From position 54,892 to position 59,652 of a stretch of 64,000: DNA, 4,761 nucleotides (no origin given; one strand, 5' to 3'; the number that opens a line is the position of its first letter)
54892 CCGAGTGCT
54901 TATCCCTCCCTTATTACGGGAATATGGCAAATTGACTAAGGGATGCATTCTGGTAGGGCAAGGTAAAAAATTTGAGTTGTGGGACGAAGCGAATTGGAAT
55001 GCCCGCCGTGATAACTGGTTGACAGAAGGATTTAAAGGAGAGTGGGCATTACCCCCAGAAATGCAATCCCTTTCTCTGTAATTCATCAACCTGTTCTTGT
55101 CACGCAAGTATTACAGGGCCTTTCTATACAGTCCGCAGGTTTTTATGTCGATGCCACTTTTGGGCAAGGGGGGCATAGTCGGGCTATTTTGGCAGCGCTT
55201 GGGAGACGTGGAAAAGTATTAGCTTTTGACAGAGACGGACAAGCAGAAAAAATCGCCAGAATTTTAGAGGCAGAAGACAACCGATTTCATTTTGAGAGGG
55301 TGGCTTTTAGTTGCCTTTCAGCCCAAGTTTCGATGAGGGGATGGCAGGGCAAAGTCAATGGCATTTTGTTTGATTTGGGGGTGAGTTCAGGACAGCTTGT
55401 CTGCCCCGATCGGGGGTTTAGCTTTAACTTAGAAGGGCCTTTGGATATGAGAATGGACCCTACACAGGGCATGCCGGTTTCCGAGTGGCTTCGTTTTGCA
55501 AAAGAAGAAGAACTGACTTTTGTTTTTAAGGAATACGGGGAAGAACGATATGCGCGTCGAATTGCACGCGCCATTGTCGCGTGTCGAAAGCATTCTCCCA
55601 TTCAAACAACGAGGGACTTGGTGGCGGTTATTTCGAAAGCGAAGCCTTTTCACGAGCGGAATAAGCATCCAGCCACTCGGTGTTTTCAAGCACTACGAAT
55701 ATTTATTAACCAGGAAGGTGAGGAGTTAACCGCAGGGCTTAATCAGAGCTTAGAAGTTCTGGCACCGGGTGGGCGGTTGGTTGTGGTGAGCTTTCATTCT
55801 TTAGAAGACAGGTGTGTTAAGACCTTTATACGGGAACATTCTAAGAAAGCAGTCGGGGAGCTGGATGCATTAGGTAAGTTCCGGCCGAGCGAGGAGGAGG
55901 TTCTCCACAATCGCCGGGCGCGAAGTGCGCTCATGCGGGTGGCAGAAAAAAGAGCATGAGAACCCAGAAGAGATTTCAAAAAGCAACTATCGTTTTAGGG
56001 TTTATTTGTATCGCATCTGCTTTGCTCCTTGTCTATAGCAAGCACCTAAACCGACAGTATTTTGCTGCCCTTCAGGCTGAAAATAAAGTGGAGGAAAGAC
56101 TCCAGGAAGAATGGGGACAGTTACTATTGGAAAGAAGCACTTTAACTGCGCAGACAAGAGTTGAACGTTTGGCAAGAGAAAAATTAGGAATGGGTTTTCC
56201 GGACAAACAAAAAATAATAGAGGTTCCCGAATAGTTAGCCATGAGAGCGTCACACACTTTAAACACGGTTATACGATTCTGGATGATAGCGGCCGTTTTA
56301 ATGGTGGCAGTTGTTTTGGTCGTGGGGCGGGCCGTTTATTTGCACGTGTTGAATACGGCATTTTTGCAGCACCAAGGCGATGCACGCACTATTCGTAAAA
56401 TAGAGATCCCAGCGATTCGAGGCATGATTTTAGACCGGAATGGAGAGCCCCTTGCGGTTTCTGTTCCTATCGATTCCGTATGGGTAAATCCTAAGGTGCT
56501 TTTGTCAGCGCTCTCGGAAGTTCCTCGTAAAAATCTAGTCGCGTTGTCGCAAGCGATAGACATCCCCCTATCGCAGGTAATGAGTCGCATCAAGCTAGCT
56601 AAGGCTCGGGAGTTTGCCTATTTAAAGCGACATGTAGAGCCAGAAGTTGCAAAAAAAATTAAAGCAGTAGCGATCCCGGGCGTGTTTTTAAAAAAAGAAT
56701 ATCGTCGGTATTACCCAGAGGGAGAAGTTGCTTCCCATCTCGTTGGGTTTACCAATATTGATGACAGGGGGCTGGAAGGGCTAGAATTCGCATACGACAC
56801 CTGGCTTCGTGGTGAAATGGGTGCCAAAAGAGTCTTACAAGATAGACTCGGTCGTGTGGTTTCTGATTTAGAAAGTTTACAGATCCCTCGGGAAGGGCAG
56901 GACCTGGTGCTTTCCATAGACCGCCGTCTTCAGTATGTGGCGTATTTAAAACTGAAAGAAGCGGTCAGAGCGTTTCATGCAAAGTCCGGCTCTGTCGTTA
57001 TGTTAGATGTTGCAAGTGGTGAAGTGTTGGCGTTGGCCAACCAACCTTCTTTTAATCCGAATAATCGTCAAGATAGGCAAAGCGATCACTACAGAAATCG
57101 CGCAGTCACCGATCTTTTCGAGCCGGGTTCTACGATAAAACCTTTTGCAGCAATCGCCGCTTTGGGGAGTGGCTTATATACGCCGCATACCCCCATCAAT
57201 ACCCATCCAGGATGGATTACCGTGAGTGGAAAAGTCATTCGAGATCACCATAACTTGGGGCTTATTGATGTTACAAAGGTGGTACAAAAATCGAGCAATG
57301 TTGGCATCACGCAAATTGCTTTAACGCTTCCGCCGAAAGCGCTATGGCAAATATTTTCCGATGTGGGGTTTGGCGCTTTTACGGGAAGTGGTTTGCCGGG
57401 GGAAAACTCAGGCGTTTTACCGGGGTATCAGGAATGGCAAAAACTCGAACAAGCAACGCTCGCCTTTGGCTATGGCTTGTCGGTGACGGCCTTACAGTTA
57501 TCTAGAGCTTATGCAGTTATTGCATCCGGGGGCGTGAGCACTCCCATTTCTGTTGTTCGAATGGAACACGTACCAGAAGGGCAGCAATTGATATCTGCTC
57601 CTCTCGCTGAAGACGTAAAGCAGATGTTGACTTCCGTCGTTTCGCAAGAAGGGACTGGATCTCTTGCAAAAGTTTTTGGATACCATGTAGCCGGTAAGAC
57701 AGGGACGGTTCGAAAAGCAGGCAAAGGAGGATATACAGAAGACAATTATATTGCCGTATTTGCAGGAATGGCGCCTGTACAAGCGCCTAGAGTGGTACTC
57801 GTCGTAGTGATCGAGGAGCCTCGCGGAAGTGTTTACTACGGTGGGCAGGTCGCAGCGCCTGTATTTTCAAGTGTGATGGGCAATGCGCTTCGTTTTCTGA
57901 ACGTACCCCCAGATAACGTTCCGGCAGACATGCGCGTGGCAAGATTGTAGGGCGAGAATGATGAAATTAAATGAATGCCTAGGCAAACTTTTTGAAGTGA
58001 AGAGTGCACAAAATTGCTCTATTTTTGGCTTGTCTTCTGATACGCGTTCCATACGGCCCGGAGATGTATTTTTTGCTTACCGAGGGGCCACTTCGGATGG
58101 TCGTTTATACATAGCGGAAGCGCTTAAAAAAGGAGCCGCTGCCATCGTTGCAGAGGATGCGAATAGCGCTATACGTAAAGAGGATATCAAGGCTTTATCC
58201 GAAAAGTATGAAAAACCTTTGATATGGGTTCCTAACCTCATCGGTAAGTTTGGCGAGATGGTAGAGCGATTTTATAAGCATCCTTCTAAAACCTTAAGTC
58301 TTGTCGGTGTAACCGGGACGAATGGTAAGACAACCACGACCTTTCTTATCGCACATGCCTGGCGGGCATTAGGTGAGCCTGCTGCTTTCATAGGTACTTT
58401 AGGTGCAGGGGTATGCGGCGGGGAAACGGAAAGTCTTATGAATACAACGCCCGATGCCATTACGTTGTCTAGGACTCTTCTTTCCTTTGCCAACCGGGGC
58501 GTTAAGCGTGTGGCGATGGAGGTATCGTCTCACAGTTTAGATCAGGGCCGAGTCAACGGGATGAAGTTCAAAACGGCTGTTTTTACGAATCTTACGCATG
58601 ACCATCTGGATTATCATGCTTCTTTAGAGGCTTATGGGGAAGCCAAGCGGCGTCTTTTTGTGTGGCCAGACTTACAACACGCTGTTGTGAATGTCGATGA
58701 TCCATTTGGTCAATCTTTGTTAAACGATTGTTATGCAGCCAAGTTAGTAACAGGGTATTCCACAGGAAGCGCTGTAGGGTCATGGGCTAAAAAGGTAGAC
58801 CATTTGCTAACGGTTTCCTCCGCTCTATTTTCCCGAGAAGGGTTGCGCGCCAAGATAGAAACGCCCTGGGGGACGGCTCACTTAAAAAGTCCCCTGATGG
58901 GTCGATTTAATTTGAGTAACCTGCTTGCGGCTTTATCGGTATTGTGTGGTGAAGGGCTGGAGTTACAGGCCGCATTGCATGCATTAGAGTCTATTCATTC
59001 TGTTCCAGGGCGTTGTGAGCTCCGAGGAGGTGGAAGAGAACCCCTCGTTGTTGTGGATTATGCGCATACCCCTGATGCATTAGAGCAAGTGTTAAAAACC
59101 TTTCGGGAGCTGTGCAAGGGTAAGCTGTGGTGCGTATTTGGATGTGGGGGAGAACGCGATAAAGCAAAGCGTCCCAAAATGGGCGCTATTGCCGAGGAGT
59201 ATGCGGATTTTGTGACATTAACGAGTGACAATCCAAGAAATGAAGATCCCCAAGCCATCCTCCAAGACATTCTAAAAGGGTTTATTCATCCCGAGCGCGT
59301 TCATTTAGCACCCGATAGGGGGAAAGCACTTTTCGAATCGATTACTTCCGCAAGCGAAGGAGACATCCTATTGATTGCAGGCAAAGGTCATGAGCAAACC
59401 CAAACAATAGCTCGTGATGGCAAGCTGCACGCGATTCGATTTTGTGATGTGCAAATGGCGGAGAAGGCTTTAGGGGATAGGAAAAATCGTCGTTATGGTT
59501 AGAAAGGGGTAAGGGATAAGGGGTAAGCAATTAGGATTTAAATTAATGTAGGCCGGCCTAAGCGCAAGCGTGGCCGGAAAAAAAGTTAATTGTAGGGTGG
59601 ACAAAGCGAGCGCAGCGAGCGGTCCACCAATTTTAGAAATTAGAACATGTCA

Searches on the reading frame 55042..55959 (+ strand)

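Call 66: search_protein_families(library=pfam, proteins=[window:55042-55959:+], max_evalue=0.001)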
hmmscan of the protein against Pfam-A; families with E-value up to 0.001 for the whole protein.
window:55042-55959:+ (305 aa): 1 family
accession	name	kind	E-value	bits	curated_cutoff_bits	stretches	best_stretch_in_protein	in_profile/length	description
PF01795.25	Methyltransf_5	-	2.3e-94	316.8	27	1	13-303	2-308/309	MraW methylase family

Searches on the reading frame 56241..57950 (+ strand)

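Call 66: search_protein_families(library=pfam, proteins=[window:56241-57950:+], max_evalue=0.001)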
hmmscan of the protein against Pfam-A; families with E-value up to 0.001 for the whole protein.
window:56241-57950:+ (569 aa): 3 families
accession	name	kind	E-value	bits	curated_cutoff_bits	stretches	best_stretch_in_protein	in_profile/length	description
PF00905.27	Transpeptidase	-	1.4e-75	254.7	22.1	1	250-546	1-298/299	Penicillin binding protein transpeptidase domain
PF03717.20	PBP_dimer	-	4.9e-20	73.1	24.4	1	56-209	2-178/180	Penicillin-binding Protein dimerisation domain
PF21922.1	PBP_dimer_2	-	3.5e-05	24.4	27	0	153-194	22-62/83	Penicillin binding protein A dimerisation domain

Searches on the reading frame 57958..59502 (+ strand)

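Call 66: search_protein_families(library=pfam, proteins=[window:57958-59502:+], max_evalue=0.001)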
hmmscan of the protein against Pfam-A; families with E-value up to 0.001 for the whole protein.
window:57958-59502:+ (514 aa): 3 families
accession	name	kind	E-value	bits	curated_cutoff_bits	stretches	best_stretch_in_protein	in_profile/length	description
PF08245.18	Mur_ligase_M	-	1.1e-47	163.1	24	1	118-328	1-199/200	Mur ligase middle domain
PF02875.26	Mur_ligase_C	-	1.2e-33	117.1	28.4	1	351-477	1-127/127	Mur ligase, glutamate ligase domain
PF01225.30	Mur_ligase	-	1.2e-09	38.8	21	1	24-106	4-95/95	Mur ligase family, catalytic domain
